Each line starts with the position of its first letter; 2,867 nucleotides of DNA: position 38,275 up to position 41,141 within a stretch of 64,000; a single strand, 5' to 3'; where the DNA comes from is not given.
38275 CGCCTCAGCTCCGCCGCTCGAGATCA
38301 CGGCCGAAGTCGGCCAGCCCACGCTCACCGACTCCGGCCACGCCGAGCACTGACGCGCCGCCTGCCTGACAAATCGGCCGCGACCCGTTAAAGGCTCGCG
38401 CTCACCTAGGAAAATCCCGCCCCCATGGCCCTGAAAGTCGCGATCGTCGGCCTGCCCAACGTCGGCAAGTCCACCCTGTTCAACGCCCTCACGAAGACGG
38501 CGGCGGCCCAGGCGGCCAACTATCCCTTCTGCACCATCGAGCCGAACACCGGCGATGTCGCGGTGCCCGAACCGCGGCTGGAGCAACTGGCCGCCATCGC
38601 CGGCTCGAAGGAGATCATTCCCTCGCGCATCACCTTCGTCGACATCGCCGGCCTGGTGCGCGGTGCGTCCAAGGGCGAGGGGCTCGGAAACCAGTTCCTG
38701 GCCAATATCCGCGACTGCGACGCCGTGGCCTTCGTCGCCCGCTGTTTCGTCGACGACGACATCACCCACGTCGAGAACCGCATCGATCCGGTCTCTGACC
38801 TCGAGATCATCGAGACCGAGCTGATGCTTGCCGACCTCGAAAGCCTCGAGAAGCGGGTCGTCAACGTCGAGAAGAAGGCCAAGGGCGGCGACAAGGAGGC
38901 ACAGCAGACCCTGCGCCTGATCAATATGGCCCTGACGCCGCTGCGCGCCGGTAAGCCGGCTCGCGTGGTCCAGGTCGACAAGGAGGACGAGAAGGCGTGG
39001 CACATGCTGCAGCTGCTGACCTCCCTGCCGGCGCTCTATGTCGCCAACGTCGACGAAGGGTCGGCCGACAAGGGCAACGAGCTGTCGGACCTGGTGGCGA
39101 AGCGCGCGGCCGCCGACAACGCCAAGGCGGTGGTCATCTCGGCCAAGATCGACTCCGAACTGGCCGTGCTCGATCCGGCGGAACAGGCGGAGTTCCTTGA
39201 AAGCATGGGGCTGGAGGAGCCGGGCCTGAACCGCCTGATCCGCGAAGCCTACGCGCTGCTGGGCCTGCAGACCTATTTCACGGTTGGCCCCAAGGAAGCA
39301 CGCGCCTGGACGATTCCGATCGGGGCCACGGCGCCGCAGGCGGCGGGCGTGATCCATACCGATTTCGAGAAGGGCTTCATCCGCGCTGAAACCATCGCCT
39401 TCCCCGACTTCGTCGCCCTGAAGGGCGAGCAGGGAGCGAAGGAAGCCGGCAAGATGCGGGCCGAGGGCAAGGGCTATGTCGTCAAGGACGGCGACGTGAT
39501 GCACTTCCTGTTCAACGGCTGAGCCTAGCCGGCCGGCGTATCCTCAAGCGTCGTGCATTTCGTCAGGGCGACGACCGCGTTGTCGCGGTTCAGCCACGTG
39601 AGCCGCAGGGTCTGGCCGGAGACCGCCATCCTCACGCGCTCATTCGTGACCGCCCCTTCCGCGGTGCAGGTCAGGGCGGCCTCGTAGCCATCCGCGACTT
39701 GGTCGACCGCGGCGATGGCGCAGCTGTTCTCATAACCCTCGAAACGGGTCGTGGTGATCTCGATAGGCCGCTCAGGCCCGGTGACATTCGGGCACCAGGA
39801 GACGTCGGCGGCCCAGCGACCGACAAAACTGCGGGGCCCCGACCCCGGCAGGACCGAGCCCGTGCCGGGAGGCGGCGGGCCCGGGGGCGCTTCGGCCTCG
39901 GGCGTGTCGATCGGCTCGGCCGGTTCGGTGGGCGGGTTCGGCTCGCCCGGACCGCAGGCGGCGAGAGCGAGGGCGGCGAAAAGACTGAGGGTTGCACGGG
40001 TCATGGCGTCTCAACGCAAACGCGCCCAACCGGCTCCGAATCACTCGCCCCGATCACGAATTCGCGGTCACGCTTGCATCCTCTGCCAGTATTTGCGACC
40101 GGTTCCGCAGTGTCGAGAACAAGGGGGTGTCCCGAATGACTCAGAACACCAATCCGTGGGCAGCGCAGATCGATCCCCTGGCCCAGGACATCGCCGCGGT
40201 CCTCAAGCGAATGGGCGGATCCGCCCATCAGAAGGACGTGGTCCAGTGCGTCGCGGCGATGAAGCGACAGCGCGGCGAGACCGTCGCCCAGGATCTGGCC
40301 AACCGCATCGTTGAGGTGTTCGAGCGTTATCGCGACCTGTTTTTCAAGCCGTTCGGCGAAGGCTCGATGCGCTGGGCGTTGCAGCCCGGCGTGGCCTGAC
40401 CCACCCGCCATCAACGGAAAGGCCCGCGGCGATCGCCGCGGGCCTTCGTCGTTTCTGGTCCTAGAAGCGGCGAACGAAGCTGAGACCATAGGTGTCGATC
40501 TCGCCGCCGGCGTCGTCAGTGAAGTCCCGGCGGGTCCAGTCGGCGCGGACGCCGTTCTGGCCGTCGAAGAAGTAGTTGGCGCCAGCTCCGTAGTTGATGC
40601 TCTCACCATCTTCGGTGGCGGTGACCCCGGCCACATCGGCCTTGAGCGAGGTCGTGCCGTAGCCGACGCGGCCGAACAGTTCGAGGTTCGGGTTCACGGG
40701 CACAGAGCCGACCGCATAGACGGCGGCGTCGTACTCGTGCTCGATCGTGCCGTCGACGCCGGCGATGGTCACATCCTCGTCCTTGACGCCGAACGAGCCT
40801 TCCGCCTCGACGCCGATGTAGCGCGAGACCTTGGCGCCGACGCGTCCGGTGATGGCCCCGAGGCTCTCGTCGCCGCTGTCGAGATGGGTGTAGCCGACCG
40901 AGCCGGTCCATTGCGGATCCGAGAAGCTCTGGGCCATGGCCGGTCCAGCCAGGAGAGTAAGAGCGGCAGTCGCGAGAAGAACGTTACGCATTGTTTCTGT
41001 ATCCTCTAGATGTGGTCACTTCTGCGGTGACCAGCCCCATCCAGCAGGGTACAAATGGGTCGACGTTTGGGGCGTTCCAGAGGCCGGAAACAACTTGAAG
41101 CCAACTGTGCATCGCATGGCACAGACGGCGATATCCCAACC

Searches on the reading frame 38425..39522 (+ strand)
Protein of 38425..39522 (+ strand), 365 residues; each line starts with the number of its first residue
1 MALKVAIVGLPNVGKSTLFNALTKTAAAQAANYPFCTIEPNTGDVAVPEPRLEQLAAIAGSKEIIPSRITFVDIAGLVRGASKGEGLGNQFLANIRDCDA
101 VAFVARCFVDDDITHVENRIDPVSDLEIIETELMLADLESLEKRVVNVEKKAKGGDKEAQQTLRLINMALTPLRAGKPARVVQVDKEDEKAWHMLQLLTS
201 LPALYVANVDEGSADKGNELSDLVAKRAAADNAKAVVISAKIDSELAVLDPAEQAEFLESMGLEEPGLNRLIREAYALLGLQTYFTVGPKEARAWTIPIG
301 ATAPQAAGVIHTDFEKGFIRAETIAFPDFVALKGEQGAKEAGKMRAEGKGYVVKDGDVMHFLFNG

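Call 91: search_protein_families(library=pfam, max_evalue=0.0001, proteins=[window:38425-39522:+])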
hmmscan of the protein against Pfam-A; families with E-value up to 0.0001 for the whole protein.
window:38425-39522:+ (365 aa): 3 families
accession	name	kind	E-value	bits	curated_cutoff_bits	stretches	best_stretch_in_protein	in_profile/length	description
PF06071.19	YchF-GTPase_C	-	2.5e-38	130.5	27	1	281-364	1-84/84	Protein of unknown function (DUF933)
PF01926.29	MMR_HSR1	-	7.8e-24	84.4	21.9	1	4-121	1-97/113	50S ribosome-binding GTPase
PF02421.24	FeoB_N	-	8.6e-09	35.5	27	1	4-46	2-43/156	Ferrous iron transport protein B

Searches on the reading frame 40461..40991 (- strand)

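Call 91: search_protein_families(library=pfam, max_evalue=0.0001, proteins=[window:40461-40991:-])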
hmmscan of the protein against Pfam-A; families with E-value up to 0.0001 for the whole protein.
window:40461-40991:- (176 aa): 1 family
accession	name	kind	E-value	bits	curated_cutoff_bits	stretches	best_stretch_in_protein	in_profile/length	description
PF13505.12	OMP_b-brl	-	2.1e-25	90.3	28.7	1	7-176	2-175/175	Outer membrane protein beta-barrel domain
